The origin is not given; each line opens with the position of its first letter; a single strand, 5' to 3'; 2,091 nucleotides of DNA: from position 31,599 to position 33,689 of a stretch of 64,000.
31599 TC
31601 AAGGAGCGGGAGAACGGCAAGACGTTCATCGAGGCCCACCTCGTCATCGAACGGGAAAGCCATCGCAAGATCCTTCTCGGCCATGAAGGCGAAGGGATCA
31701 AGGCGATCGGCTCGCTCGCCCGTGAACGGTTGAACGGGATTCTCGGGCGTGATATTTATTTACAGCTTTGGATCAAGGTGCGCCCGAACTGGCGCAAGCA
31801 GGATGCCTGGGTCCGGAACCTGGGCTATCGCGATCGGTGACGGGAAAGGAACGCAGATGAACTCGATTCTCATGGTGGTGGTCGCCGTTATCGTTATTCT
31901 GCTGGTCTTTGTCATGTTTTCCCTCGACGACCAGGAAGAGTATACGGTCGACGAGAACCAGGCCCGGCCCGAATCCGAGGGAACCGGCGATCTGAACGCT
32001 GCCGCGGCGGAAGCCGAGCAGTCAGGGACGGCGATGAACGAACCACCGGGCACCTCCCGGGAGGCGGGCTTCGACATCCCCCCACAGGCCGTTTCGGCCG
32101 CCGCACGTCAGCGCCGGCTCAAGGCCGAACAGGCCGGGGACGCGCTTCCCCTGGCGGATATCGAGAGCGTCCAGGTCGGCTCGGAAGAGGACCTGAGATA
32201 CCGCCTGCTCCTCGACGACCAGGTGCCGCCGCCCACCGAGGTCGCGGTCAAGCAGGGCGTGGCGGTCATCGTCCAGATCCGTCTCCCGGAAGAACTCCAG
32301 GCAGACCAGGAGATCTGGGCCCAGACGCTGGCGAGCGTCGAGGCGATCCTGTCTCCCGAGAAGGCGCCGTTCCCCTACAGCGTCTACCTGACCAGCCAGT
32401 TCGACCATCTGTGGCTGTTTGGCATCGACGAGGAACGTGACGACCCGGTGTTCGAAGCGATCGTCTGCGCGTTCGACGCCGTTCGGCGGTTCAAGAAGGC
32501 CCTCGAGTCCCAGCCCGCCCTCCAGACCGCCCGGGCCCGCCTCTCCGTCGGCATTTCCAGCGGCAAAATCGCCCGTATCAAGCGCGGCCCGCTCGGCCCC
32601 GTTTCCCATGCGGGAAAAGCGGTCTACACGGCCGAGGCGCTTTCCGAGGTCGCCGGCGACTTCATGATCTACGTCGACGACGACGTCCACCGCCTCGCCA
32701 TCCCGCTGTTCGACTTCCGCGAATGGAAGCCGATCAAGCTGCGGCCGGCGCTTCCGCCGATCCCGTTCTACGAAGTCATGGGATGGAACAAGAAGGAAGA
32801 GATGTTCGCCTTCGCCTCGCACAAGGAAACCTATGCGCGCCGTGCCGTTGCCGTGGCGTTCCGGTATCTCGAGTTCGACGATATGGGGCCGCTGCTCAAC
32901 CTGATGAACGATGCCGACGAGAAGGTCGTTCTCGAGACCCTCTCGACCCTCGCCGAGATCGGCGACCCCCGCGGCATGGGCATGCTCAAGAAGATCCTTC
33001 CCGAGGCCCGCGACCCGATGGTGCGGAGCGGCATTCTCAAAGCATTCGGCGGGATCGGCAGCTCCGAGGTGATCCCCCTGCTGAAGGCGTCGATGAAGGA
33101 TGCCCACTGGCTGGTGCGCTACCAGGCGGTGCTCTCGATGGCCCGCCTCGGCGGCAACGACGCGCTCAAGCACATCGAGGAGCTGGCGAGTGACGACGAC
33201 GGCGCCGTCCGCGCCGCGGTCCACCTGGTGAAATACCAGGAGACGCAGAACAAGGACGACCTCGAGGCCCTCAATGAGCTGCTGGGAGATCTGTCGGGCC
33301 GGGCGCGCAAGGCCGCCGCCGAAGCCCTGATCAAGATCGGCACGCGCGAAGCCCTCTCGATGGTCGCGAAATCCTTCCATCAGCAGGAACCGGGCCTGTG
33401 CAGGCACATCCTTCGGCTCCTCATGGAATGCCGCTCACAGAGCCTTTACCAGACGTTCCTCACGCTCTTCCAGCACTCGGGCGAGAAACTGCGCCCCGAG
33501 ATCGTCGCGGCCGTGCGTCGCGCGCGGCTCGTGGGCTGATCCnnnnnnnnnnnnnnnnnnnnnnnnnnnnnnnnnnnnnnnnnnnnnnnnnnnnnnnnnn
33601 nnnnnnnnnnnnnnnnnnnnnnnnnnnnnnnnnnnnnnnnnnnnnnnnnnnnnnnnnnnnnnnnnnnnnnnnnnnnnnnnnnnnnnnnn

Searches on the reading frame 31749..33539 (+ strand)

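Call 16: search_protein_families(library=pfam, proteins=[window:31749-33539:+], max_evalue=0.01)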
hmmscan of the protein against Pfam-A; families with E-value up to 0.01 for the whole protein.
window:31749-33539:+ (596 aa): 4 families
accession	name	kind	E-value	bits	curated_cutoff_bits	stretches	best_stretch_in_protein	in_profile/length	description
PF13646.12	HEAT_2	-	6.3e-24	84.5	27.7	3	413-490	4-82/88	HEAT repeats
PF02985.28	HEAT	-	2.2e-10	40.2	23.5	0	441-467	1-27/31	HEAT repeat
PF03130.22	HEAT_PBS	-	1.4e-09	38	20.9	0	425-451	1-27/27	PBS lyase HEAT-like repeat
PF12717.13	Cnd1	-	0.0062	17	26.4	0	441-517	22-106/162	non-SMC mitotic condensation complex subunit 1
